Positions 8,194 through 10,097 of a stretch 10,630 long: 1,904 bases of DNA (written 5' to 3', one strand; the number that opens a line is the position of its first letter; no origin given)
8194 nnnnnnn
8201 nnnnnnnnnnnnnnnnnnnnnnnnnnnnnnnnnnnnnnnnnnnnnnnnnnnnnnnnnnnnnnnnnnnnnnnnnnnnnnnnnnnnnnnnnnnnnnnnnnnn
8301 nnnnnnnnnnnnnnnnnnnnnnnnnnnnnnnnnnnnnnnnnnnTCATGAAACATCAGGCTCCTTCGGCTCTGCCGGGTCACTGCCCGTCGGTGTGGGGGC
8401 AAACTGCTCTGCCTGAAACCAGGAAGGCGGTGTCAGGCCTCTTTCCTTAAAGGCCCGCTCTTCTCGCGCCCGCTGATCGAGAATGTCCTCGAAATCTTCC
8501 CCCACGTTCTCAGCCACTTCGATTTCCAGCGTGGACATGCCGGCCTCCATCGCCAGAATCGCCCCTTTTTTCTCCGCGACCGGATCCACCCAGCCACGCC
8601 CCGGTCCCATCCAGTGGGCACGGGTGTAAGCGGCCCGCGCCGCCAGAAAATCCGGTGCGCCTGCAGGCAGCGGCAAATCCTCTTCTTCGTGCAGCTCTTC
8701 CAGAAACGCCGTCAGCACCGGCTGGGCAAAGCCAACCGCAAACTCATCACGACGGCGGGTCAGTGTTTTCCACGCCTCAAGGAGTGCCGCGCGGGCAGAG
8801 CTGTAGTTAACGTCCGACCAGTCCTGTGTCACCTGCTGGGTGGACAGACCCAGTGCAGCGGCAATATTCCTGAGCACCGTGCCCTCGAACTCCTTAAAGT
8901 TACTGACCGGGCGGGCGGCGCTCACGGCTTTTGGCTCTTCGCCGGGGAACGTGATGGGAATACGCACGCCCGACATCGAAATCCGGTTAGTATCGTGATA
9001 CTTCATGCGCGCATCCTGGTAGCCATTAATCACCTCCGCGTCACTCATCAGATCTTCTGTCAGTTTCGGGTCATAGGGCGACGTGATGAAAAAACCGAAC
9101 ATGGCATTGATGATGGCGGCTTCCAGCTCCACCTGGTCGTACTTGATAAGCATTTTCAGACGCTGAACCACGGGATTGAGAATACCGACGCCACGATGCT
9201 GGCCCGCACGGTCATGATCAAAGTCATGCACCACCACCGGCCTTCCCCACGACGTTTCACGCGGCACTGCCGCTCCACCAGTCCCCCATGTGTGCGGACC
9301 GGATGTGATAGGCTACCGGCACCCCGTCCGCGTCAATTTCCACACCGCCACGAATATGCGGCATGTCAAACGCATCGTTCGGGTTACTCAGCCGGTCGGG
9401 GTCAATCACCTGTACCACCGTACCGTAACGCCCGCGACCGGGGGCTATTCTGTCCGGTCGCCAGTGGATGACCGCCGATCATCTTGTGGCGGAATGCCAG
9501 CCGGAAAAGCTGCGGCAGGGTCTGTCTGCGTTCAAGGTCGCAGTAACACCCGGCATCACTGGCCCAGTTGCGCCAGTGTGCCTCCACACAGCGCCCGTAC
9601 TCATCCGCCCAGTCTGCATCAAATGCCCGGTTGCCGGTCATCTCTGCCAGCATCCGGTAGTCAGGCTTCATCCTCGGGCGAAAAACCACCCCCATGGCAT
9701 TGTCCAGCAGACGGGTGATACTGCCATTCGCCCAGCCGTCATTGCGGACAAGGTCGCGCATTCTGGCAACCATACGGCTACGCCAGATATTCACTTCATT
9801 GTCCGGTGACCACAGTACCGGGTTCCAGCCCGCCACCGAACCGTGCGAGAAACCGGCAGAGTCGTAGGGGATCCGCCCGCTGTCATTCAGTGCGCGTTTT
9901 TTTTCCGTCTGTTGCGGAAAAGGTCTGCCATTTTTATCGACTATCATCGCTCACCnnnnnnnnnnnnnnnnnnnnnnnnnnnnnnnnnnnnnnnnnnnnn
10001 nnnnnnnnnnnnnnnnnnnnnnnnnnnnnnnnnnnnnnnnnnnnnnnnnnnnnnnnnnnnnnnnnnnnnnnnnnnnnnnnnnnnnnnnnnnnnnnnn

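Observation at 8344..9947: Portal gene split into three reading frames by two +1 insertions at 5-nt homopolymers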

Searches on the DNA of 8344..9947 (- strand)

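Call 6: search_dna_similar(query=window:8344-9947:-, collection=phages, mode=near, max_rows=20)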
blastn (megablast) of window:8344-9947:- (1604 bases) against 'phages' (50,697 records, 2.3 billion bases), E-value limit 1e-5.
No match.
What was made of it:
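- Tried and rejected: Megablast of the gene against the phage collection found no match (call 6).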

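Call 7: search_dna_similar(query=window:8344-9947:-, collection=ecoli_genomes, mode=near, max_rows=25)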
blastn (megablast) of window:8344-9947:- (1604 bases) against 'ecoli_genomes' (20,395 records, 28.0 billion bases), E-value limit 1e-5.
Records with a match: 9; places in all: 10; records where one place covers at least 80% of the query: 8.
Genomes with a match: 9 of 5426; with a place that covers at least 80% of the query: 8. Places per genome that has any: lowest 1, median 1, highest 2. On chromosomes: 10 places; on plasmids: 0.
Best place of each record, by identity: 95-99% 6; 90-95% 3.
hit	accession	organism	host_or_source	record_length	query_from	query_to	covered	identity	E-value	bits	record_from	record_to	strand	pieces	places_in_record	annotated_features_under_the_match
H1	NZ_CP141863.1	Escherichia coli strain numer 3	Pigeons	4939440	1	1604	100%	97.6%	0e+0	2780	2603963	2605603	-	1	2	phage portal protein | S49 family peptidase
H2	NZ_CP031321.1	Escherichia coli strain ST2350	Homo sapiens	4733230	1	1604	100%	97.6%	0e+0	2774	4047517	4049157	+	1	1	phage portal protein | S49 family peptidase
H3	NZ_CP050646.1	Escherichia coli strain PapM-36-2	Papio papio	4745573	1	1604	100%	97.6%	0e+0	2774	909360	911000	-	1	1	phage portal protein | S49 family peptidase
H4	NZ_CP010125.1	Escherichia coli strain C8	cow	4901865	1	1604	100%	97.3%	0e+0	2752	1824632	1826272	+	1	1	phage portal protein | S49 family peptidase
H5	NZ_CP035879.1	Escherichia coli strain DS26-1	Homo sapiens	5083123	1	1604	100%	97.3%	0e+0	2752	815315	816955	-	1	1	phage portal protein | S49 family peptidase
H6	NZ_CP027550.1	Escherichia coli strain 2015C-4136CT1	Homo sapiens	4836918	1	1604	100%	94.9%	0e+0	2531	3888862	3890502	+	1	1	phage portal protein | S49 family peptidase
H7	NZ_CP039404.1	Escherichia coli strain 377323_2f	Homo sapiens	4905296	1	1604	100%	94.9%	0e+0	2531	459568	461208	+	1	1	phage portal protein | S49 family peptidase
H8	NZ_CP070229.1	Escherichia coli strain EC12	Homo sapiens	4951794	1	1604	100%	94.9%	0e+0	2531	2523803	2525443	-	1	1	phage portal protein | S49 family peptidase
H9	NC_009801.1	Escherichia coli O139:H28 str. E24377A strain E24377A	-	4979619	1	1040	65%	96.1%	0e+0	1722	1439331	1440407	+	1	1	phage portal protein | major capsid protein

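Call 8: get_annotated_region(hit=H1, flank=9000)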
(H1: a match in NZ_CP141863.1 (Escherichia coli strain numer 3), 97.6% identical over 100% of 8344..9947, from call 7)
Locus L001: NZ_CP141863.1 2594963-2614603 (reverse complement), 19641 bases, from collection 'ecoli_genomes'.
description: Escherichia coli strain numer 3 chromosome, complete genome
organism: Escherichia coli strain numer 3 (NCBI taxid 562)
replicon: chromosome; assembly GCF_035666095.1
host: Pigeons; source: -; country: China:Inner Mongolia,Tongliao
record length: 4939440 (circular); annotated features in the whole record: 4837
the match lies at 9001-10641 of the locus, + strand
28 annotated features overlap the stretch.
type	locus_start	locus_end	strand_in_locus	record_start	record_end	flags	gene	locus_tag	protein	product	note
CDS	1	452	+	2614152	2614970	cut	-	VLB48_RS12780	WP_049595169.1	CPBP family intramembrane glutamic endopeptidase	-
CDS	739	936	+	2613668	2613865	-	-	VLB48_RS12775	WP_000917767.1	hypothetical protein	-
CDS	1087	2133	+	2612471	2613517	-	-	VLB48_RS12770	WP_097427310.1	DNA-methyltransferase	-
tRNA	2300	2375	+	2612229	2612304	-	-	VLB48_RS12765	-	tRNA-Thr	-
tRNA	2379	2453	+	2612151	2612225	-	-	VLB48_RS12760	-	tRNA-Gly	-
CDS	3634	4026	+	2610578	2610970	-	-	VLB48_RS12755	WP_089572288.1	putative holin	-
CDS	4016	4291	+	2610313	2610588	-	-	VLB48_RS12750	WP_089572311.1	phage holin family protein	-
CDS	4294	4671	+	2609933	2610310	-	-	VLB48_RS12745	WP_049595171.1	M15 family metallopeptidase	-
CDS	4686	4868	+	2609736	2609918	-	-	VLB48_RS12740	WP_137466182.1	hypothetical protein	-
CDS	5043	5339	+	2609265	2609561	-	-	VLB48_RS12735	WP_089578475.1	hypothetical protein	-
CDS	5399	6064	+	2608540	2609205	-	-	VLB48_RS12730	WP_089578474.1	hypothetical protein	-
CDS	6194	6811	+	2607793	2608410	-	-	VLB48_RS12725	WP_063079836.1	hypothetical protein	-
CDS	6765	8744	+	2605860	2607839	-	-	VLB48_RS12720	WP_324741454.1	phage terminase large subunit family protein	-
CDS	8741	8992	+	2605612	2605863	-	gpW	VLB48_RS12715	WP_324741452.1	gpW family head-tail joining protein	-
CDS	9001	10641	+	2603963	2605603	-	-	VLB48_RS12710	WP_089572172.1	phage portal protein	-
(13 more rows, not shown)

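Call 9: get_annotated_region(hit=H6, flank=9000)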
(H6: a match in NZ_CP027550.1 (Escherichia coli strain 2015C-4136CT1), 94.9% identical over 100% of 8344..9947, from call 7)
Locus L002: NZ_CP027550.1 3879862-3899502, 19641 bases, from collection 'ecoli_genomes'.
description: Escherichia coli strain 2015C-4136CT1 chromosome, complete genome
organism: Escherichia coli strain 2015C-4136CT1 (NCBI taxid 562)
replicon: chromosome; assembly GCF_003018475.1
host: Homo sapiens; source: stool; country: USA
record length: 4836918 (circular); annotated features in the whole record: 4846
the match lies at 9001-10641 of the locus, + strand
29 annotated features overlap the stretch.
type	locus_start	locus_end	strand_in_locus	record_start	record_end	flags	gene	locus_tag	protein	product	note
CDS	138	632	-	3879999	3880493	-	-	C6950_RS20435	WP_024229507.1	hypothetical protein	-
CDS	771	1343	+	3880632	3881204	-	-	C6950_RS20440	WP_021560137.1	hypothetical protein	-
CDS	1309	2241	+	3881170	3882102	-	-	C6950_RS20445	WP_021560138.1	glycosyltransferase family 9 protein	-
CDS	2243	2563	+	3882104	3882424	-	-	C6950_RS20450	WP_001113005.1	phage holin, lambda family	-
CDS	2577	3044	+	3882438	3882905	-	-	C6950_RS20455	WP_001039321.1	glycoside hydrolase family 24 protein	-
CDS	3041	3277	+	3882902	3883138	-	-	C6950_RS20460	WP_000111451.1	hypothetical protein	-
CDS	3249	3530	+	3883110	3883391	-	-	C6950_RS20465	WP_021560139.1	hypothetical protein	-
CDS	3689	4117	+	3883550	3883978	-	-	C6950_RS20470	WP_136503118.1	hypothetical protein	-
CDS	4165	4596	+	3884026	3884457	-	-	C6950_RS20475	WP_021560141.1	hypothetical protein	-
CDS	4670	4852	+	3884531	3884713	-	-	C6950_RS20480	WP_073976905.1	hypothetical protein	-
CDS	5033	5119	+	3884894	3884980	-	-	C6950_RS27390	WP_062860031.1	hypothetical protein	-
CDS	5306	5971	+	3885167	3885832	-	-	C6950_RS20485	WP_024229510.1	hypothetical protein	-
CDS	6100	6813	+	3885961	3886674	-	-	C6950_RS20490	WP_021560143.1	hypothetical protein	-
CDS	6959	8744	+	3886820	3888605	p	-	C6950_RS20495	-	phage terminase large subunit family protein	frameshifted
CDS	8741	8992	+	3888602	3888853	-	gpW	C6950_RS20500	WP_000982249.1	gpW family head-tail joining protein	-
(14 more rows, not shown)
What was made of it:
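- Related prophages do carry real lesions: terL is annotated as frameshifted in a complete genome (call 9), and E24377A has a portal-to-capsid deletion (call 7).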

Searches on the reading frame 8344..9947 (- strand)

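Call 24: search_dna_similar(query=L001:9001-10638:+, collection=phages, mode=protein, max_rows=15)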
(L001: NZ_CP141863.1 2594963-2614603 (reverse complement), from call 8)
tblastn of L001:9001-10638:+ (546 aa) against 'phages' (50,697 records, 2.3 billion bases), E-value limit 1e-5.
Records with a match: 758; places in all: 763; records where one place covers at least 80% of the query: 564.
Best place of each record, by identity: 60-80% 2; <60% 756.
By first word of the organism name: Escherichia 105; Salmonella 91; Flavobacterium 78; Vibrio 66; Pseudomonas 58; Rhodobacter 39; Klebsiella 25; Ralstonia 23; Proteus 21; Aeromonas 20; and 63 more.
By host as written in the record: - 109; Flavobacterium columnare 62; Rhodobacter capsulatus YW1 39; Escherichia coli 37; Pseudomonas aeruginosa 31; Salmonella enterica subsp. enterica serovar Typhimurium 25; Ralstonia solanacearum 21; Salmonella enterica 17; and 219 more.
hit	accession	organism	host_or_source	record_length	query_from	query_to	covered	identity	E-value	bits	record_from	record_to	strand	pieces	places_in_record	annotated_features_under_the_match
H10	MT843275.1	Serratia phage vB_SspM_BZS1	Serratia sp. OS31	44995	2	537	98%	67.5%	0e+0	729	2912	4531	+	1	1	portal protein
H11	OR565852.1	Citrobacter phage phiNP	Citrobacter rodentium DBS100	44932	2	539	99%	66.8%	0e+0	717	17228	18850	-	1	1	por: portal protein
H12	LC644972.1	Acetobacter phage phiAP1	Acetobacter pasteurianus NBRC 109446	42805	7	545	99%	55.8%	0e+0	584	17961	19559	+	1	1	phage portal protein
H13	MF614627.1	Sinorhizobium phage phi2LM21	Sinorhizobium sp. LM21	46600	13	517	92%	37.9%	1e-89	307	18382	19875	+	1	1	portal protein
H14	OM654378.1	Pararheinheimera phage vB_PsoM_KLER1-1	Pararheinheimera soli strain KR2-1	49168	2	543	99%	34.6%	8e-78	273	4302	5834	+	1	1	portal protein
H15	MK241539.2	Alteromonas phage P24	Alteromonas macleodii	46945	32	538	93%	36.1%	9e-83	287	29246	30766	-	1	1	portal protein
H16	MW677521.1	Rhodobacter phage RcPescado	Rhodobacter capsulatus YW1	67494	23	542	95%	33.8%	2e-72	257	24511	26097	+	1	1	26: portal protein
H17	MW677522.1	Rhodobacter phage RcPutin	Rhodobacter capsulatus YW1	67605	23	542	95%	33.8%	2e-72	257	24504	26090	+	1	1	26: portal protein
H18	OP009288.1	Rhodobacter phage RcWhiteOak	Rhodobacter capsulatus YW1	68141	23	542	95%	33.8%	2e-72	257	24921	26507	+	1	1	portal protein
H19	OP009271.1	Rhodobacter phage RcJoli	Rhodobacter capsulatus YW1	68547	23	542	95%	33.8%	2e-72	257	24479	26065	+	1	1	portal protein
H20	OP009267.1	Rhodobacter phage RcBigEagle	Rhodobacter capsulatus YW1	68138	23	542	95%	33.8%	4e-72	256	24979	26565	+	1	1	portal protein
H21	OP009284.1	Rhodobacter phage RcPeripeteia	Rhodobacter capsulatus YW1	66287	23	542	95%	33.8%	9e-72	255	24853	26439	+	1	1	portal protein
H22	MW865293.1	Vibrio phage 187P1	Vibrio crassostreae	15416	30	540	94%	34.0%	3e-72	256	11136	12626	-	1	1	portal protein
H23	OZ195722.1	Vibrio phage K242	Seawater and oysters mix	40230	30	540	94%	34.0%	3e-72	256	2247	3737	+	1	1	portal protein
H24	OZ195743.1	Vibrio phage K243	Seawater and oysters mix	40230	30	540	94%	34.0%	3e-72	256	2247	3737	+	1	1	portal protein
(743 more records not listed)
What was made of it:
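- Closest known: Lambda gpB-type portal protein. Different: The nearest named phages are only about 67% identical in the portal (Serratia phage BZS1 and Citrobacter phage phiNP, call 24).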

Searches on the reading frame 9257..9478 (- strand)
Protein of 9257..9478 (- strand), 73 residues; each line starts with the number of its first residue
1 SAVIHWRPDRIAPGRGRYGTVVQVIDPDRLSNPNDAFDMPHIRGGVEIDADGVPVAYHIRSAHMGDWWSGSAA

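Call 38: search_protein_families(library=pfam, proteins=[window:9257-9478:-])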
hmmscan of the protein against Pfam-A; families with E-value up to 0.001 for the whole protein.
window:9257-9478:- (73 aa): 1 family
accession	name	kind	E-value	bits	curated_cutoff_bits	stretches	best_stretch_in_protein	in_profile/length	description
PF05136.18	Phage_portal_2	-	1.1e-12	48.3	32.9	1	11-68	125-178/354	Phage portal protein, lambda family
